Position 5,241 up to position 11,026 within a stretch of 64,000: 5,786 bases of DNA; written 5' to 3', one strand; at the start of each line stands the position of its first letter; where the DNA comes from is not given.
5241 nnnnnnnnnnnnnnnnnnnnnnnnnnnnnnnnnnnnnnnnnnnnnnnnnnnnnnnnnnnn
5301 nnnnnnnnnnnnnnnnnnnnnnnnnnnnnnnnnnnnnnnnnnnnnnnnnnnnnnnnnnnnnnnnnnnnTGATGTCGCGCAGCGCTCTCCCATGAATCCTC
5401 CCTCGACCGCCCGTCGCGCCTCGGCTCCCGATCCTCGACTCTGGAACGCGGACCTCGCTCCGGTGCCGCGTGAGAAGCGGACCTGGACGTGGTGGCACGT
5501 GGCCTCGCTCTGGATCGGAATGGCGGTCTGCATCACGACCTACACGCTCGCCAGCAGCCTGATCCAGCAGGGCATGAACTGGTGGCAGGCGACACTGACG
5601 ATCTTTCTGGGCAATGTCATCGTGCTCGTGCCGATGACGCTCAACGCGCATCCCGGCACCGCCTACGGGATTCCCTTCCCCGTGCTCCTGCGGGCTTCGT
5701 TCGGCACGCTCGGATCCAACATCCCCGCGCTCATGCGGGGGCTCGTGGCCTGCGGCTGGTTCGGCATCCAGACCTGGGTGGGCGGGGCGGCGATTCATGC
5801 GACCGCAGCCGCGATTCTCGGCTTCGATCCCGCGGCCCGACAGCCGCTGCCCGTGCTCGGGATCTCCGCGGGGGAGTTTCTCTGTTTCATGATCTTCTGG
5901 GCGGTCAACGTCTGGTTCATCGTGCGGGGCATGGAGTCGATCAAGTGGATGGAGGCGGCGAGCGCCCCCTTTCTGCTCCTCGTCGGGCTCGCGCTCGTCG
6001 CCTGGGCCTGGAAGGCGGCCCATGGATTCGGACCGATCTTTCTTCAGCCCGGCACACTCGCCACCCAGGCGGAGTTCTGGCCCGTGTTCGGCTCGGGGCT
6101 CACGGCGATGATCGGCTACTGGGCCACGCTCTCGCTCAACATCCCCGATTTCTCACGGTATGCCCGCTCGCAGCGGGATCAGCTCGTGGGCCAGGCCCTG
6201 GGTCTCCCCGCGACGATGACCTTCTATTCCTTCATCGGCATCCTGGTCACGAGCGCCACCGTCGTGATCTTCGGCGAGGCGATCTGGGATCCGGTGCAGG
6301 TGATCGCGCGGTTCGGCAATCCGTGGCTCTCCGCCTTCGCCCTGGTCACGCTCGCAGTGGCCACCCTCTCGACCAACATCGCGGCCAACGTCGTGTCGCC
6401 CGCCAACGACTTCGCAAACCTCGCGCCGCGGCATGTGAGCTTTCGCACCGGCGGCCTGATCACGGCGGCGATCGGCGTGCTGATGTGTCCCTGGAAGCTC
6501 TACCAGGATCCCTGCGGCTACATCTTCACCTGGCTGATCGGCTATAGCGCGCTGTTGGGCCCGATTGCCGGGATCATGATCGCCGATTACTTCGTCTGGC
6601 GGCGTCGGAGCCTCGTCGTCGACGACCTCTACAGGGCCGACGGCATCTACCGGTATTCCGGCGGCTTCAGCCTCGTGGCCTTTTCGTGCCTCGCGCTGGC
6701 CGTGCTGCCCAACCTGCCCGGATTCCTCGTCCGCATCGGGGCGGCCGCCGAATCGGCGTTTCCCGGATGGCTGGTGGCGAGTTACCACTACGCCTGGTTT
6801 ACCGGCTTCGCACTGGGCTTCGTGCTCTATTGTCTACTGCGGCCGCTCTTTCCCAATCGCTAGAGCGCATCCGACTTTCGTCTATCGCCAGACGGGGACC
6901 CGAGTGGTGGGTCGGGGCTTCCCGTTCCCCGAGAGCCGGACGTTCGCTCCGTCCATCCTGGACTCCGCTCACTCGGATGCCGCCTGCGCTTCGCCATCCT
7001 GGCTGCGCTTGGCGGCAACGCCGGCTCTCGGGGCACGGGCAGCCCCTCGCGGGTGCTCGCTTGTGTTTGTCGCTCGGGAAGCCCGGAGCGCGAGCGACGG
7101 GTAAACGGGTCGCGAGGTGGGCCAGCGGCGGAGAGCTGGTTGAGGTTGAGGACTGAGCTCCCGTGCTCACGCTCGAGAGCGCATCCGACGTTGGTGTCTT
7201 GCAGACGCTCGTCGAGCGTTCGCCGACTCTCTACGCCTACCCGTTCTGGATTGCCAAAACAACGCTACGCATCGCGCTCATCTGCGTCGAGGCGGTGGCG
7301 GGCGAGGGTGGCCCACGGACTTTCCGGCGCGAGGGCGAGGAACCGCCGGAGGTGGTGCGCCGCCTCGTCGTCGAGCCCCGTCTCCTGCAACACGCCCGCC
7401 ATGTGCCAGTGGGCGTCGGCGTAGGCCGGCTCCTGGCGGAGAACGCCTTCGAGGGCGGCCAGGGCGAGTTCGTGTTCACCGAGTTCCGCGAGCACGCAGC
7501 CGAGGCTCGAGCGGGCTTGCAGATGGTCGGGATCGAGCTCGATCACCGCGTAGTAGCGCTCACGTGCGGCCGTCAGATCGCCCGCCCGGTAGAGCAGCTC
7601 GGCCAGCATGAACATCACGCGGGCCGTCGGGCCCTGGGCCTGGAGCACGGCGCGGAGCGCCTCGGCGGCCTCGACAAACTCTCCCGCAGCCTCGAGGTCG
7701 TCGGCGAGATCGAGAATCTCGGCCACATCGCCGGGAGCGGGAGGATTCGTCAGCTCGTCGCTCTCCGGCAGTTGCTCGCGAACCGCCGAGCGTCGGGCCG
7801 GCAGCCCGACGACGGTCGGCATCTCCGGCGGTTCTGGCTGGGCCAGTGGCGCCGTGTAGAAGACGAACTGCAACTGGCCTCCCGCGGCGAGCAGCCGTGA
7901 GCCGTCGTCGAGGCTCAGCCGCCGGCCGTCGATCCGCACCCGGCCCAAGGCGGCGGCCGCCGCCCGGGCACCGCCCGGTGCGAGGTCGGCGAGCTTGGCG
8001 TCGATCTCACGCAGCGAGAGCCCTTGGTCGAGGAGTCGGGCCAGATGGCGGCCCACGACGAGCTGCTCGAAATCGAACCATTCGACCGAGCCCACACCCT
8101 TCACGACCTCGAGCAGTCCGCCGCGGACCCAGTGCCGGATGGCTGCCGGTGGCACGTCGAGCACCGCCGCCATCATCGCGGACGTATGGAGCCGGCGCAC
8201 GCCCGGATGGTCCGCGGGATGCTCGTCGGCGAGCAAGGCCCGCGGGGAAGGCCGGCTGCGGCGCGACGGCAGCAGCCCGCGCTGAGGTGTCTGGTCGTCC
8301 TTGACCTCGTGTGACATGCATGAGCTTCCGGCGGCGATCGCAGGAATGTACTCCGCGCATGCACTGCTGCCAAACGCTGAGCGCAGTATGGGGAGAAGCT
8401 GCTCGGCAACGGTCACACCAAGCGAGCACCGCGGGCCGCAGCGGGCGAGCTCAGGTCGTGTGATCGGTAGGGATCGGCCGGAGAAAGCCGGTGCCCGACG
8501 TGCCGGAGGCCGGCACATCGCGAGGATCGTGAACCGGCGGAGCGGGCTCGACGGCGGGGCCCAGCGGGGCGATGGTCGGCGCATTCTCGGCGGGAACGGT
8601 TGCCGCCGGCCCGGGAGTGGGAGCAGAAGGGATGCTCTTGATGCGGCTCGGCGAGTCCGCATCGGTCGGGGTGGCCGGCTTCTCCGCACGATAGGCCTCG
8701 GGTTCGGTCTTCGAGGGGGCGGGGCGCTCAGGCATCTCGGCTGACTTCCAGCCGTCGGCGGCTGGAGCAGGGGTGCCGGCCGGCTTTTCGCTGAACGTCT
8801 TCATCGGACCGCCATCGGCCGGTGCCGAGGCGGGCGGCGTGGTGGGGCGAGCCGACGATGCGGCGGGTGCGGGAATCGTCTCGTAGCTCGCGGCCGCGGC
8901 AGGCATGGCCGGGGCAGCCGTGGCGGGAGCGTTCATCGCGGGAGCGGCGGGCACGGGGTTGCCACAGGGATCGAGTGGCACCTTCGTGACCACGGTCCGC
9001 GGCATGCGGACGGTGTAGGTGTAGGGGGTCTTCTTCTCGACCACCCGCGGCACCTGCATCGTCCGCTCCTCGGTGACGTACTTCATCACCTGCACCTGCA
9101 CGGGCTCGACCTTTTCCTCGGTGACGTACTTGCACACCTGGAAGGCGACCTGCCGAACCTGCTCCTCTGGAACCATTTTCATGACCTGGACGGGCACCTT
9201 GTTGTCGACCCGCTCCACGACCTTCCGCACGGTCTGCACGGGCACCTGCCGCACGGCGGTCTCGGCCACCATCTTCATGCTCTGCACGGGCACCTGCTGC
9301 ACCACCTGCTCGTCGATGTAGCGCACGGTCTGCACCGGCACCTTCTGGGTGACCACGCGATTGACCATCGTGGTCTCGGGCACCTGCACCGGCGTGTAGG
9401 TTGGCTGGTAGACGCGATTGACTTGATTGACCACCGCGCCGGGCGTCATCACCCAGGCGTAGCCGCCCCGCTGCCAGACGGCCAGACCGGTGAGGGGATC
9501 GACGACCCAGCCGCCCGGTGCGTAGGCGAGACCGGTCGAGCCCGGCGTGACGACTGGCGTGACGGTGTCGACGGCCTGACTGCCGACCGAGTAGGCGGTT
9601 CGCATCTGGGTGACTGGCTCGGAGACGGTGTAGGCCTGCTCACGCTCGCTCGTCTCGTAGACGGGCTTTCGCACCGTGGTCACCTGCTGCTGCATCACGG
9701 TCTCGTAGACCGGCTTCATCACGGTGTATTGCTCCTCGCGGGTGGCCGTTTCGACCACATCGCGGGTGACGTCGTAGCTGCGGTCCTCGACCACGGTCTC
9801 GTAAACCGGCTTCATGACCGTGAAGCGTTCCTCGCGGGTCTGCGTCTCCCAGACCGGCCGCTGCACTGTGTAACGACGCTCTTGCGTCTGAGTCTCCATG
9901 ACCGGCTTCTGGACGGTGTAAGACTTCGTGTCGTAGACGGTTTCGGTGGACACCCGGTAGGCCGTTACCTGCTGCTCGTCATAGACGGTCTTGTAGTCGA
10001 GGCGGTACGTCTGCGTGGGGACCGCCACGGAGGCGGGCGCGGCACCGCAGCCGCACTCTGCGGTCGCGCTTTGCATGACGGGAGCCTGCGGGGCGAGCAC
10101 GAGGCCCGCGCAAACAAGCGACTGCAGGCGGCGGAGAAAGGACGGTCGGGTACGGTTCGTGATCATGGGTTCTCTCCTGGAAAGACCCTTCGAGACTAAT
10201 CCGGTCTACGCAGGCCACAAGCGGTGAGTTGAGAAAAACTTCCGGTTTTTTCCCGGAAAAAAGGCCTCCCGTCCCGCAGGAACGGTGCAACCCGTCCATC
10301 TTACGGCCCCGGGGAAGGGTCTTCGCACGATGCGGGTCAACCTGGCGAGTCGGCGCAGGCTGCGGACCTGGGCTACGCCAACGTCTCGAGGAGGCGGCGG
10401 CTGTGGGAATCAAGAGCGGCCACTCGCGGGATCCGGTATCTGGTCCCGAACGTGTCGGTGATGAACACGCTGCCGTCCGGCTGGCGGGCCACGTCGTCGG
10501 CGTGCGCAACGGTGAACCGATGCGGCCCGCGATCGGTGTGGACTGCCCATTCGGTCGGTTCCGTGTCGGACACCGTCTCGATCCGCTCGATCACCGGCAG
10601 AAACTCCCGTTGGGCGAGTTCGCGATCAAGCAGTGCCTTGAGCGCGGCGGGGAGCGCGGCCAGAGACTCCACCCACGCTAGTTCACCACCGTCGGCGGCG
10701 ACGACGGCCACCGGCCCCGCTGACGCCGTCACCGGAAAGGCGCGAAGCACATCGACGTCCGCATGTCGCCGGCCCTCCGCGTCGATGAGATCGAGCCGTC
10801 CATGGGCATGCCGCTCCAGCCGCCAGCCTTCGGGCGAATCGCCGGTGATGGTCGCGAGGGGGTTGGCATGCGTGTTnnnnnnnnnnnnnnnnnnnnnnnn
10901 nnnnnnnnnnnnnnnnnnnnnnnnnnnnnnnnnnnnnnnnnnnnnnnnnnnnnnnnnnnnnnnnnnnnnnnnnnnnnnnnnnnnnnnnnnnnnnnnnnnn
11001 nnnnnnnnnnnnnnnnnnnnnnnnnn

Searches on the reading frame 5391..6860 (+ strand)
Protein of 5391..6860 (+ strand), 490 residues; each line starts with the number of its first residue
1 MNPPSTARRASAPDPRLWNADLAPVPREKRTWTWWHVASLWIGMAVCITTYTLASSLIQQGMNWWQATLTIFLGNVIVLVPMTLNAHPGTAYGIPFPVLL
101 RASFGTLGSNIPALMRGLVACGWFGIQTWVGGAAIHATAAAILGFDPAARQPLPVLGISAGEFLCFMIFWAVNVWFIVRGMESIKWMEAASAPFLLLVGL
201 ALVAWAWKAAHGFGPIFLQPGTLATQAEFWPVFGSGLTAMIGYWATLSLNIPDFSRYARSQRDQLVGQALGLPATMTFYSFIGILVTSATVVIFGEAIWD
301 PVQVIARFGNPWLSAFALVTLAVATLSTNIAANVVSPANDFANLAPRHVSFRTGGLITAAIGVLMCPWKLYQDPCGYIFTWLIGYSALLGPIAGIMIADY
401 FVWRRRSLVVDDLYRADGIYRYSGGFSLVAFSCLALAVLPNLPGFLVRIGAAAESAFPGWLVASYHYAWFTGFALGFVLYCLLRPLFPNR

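Call 55: search_protein_families(library=pfam, proteins=[window:5391-6860:+], max_evalue=0.00001)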
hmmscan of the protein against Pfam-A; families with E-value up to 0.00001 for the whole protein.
window:5391-6860:+ (490 aa): 1 family
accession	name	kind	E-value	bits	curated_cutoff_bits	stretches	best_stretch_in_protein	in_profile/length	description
PF02133.21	Transp_cyt_pur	-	7.2e-124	414.4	23.5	1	24-472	1-440/440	Permease for cytosine/purines, uracil, thiamine, allantoin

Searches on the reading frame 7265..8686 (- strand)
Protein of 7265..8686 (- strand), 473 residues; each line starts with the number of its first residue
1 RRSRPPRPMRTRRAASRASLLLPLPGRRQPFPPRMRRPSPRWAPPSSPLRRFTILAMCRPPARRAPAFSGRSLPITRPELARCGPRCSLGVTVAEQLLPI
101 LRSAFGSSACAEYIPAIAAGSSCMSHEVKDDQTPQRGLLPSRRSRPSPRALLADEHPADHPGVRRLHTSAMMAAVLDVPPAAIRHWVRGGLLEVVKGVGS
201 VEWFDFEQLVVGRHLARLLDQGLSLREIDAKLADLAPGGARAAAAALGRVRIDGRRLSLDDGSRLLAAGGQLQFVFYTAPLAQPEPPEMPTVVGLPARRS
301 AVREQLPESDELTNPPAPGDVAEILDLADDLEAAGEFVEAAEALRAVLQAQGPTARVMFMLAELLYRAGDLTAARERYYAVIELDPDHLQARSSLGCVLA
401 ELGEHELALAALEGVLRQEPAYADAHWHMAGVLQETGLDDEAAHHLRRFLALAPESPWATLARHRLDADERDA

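Call 55: search_protein_families(library=pfam, proteins=[window:7265-8686:-], max_evalue=0.00001)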
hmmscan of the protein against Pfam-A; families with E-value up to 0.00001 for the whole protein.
window:7265-8686:- (473 aa): 9 families
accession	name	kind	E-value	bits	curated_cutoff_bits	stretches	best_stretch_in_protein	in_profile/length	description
PF13432.12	TPR_16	-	2e-13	50.9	32.7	1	325-387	1-63/65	Tetratricopeptide repeat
PF14559.12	TPR_19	-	2.6e-12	47.3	25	1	333-391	3-61/68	Tetratricopeptide repeat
PF13428.12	TPR_14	-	2.8e-10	40.3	23.5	0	322-364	2-44/44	Tetratricopeptide repeat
PF13174.12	TPR_6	-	9.2e-10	39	26.3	0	357-388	2-33/33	Tetratricopeptide repeat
PF07719.23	TPR_2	-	9.9e-10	38.2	27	0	355-388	1-34/34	Tetratricopeptide repeat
PF13414.12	TPR_11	-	1.7e-08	34.5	26.8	0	364-403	3-42/42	TPR repeat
PF13181.12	TPR_8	-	1.2e-07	31.7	25.7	0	355-388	1-34/34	Tetratricopeptide repeat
PF13424.12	TPR_12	-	3.4e-07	30.8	30.1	0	355-416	3-72/77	Tetratricopeptide repeat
PF13411.12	MerR_1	-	6.7e-06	26.6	21.6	0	170-233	4-67/69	MerR HTH family regulatory protein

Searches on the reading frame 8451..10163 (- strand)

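Call 6: search_protein_families(library=pfam, proteins=[window:8451-10163:-], max_evalue=0.001)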
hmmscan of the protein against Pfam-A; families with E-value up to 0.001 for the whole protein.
window:8451-10163:- (570 aa): 1 family
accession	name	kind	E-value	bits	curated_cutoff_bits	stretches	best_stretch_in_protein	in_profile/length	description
PF07639.16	YTV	-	3.3e-35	120.3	21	4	82-124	1-43/43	YTV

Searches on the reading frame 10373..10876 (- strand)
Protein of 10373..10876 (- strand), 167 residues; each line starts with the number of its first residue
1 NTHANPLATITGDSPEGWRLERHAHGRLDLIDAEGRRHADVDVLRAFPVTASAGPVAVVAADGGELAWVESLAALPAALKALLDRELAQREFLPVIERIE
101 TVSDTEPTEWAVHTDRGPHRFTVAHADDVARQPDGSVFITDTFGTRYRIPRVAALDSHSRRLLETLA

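Call 55: search_protein_families(library=pfam, proteins=[window:10373-10876:-], max_evalue=0.00001)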
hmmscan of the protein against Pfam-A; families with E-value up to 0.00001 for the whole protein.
window:10373-10876:- (167 aa): 1 family
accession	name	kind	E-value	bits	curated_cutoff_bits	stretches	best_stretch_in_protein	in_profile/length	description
PF08909.16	DUF1854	-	2e-35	121.9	26.8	1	38-165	1-129/130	Domain of unknown function (DUF1854)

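Call 57: search_protein_families(library=ncbifam, proteins=[window:10373-10876:-], max_evalue=0.00001)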
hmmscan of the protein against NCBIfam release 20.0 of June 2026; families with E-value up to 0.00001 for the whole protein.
window:10373-10876:- (167 aa): 1 family
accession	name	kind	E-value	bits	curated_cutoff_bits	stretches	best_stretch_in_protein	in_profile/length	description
NF052234.1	CphA_assoc_prot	equivalog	1.5e-44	151.5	150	1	19-165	2-150/152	cyanophycin metabolism-associated DUF1854 family protein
